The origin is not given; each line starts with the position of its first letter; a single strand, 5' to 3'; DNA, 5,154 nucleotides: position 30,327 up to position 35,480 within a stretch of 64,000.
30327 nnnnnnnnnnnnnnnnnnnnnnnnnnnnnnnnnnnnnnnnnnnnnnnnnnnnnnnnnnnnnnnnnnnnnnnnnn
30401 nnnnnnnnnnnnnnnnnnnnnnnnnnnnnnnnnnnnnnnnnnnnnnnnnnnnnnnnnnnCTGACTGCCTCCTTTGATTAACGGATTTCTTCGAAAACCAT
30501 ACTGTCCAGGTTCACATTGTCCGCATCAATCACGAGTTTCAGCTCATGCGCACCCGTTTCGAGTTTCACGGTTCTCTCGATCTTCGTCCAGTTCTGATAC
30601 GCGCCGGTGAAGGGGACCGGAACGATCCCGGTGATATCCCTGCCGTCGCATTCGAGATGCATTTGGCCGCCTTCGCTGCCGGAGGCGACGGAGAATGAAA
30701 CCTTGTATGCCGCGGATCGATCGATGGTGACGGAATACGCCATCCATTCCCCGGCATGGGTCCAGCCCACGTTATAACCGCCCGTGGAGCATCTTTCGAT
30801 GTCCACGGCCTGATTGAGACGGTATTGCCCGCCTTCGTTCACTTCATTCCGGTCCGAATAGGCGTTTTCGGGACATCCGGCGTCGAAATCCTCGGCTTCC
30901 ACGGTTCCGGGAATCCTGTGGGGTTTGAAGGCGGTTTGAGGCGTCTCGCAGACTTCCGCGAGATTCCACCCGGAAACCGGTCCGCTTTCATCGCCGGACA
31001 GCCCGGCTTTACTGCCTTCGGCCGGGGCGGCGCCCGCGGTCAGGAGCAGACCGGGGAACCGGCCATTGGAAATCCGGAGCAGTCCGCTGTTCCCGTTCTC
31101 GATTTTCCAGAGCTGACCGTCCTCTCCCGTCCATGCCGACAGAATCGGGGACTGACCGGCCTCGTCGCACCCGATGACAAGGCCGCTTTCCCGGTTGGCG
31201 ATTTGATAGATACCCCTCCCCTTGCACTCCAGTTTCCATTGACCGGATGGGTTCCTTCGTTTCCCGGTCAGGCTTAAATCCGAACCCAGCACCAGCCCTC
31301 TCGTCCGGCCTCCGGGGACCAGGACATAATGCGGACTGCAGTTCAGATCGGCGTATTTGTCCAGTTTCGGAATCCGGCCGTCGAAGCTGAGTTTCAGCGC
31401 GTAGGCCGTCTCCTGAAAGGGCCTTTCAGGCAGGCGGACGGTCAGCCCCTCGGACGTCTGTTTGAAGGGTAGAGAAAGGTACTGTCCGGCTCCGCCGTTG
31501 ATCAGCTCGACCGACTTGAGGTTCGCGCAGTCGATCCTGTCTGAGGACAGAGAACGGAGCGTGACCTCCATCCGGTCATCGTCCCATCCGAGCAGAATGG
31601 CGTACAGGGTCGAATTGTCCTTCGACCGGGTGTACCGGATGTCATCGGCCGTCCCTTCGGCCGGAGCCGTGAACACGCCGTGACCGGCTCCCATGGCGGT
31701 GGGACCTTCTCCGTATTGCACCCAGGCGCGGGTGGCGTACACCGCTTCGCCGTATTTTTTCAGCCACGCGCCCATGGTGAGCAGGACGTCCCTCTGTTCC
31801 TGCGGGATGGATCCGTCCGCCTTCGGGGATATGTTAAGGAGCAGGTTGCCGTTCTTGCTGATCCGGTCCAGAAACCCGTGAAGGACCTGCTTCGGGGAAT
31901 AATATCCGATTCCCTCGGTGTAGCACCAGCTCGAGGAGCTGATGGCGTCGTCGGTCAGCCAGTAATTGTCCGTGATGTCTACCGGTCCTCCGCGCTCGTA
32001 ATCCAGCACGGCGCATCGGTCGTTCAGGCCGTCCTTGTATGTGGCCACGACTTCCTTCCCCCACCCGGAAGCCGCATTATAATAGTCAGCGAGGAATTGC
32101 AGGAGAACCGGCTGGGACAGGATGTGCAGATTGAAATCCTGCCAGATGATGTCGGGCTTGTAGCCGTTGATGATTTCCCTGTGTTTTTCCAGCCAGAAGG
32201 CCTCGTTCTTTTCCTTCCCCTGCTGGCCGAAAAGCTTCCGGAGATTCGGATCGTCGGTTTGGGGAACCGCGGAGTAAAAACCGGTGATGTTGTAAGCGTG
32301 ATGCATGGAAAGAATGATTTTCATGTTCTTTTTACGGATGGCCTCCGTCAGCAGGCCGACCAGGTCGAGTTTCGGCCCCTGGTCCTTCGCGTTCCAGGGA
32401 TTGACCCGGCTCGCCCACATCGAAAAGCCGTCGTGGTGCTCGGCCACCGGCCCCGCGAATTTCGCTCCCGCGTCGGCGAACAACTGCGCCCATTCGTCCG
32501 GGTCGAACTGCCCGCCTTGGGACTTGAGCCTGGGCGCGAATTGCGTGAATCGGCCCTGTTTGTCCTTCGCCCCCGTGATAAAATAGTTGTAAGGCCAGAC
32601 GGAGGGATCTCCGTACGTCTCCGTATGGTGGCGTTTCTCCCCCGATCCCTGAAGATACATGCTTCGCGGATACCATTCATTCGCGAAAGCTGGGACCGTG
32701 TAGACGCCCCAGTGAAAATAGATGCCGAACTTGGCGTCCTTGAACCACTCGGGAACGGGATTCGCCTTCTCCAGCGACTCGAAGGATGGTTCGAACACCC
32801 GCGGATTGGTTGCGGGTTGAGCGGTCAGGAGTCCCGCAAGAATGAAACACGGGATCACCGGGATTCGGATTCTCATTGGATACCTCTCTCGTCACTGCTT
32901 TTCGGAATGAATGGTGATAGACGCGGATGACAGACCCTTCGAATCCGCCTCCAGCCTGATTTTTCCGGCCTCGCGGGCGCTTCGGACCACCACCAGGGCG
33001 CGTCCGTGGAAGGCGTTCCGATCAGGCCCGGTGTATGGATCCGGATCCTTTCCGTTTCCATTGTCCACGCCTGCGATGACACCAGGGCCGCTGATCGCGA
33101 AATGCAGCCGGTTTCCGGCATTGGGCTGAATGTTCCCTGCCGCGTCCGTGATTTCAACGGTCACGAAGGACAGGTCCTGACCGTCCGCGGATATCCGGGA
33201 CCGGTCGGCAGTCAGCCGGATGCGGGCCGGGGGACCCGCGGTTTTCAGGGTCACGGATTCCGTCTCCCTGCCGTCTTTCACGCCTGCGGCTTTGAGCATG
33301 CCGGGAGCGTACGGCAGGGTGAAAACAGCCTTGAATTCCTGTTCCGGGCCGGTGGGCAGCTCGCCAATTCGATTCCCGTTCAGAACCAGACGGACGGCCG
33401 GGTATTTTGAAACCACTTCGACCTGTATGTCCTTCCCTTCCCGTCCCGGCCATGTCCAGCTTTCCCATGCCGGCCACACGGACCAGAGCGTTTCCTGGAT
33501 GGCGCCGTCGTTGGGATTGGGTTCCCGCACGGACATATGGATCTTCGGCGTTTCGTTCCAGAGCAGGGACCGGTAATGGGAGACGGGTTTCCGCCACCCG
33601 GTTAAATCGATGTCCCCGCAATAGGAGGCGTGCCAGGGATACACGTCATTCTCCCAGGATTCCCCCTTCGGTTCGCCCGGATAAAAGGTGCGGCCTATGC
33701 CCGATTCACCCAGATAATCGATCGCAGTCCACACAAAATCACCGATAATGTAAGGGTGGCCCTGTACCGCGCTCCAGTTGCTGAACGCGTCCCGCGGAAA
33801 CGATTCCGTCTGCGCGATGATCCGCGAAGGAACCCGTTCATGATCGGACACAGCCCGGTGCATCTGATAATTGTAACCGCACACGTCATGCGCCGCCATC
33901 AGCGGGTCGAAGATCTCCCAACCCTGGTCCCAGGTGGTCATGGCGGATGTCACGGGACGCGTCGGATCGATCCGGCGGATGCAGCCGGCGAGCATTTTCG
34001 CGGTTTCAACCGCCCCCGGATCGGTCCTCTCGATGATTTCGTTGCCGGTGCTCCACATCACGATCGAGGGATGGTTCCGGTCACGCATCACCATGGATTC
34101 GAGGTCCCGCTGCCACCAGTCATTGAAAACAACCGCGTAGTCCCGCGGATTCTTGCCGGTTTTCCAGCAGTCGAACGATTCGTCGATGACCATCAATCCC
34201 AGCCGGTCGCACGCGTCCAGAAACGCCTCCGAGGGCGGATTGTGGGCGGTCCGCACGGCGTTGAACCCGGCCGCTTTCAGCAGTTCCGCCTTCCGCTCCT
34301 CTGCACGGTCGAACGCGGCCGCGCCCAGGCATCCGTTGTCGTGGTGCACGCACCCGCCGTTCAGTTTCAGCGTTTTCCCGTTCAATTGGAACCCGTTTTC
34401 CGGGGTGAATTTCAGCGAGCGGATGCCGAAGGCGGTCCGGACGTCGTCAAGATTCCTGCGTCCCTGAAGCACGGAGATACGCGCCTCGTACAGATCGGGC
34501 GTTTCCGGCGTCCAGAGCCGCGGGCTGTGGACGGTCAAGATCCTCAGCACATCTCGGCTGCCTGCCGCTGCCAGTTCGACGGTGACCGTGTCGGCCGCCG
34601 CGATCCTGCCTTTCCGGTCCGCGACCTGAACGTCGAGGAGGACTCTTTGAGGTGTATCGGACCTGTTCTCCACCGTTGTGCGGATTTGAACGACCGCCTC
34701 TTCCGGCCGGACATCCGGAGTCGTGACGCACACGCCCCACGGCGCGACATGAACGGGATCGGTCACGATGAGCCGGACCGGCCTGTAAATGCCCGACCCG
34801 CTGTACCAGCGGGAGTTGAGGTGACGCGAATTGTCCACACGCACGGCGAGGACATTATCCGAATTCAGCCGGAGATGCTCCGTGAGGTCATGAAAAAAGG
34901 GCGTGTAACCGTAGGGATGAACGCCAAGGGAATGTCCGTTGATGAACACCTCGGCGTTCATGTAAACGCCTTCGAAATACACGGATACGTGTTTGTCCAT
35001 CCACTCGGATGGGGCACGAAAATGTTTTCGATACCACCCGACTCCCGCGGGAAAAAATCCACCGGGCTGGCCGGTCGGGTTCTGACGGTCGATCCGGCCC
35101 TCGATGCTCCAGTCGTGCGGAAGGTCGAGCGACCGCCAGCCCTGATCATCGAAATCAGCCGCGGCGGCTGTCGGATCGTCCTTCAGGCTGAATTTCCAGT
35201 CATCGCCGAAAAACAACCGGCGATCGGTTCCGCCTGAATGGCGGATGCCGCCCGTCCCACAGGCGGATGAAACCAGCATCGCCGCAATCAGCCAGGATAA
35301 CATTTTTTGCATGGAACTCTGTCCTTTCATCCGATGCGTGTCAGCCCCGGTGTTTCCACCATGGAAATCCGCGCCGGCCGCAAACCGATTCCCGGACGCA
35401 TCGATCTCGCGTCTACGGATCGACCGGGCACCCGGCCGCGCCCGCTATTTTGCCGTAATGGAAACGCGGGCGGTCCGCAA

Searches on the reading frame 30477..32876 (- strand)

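Call 72: search_protein_families(library=pfam, proteins=[window:30477-32876:-], max_evalue=0.00001)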
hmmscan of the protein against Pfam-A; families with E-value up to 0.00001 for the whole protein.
window:30477-32876:- (799 aa): 5 families
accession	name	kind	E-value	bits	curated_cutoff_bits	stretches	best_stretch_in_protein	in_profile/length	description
PF01120.23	Alpha_L_fucos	-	2.2e-91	307.3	25.2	1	19-377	5-345/345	Alpha-L-fucosidase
PF03422.21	CBM_6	-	1.2e-23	84.2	28.9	1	685-796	5-124/125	Carbohydrate binding module (family 6)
PF18099.7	CBM_35_2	-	1.6e-11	44.7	23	1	691-791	5-108/112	Carbohydrate binding module (family 35)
PF16757.11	Fucosidase_C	-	3e-08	34.5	25.6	1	409-496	5-87/88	Alpha-L-fucosidase C-terminal domain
PF14200.12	RicinB_lectin_2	-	4.8e-07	30.8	25.6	1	546-622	4-84/89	Ricin-type beta-trefoil lectin domain-like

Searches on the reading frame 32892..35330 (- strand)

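Call 72: search_protein_families(library=pfam, proteins=[window:32892-35330:-], max_evalue=0.00001)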
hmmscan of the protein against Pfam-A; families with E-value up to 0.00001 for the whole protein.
window:32892-35330:- (812 aa): 7 families
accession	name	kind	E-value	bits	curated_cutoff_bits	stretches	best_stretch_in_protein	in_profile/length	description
PF18565.7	Glyco_hydro2_C5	-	2.6e-36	124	32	1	704-806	1-103/103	Glycoside hydrolase family 2 C-terminal domain 5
PF02836.23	Glyco_hydro_2_C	-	1.1e-27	97.5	21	1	313-469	7-164/302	Glycosyl hydrolases family 2, TIM barrel domain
PF02837.24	Glyco_hydro_2_N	-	2.3e-27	96.4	28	1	44-190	7-167/169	Glycosyl hydrolases family 2, sugar binding domain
PF16355.11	DUF4982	-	2.4e-16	59.8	23.9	1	632-690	1-60/61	Domain of unknown function (DUF4982)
PF00703.27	Glyco_hydro_2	-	4.4e-16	60.1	23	1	203-304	8-109/109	Glycosyl hydrolases family 2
PF09134.16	Invasin_D3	-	1.2e-07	32.6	33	1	702-761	3-62/98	Invasin, domain 3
PF13364.12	BetaGal_ABD2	-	6.3e-07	30.6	23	1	88-168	29-109/112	Beta-galactosidase second all-beta domain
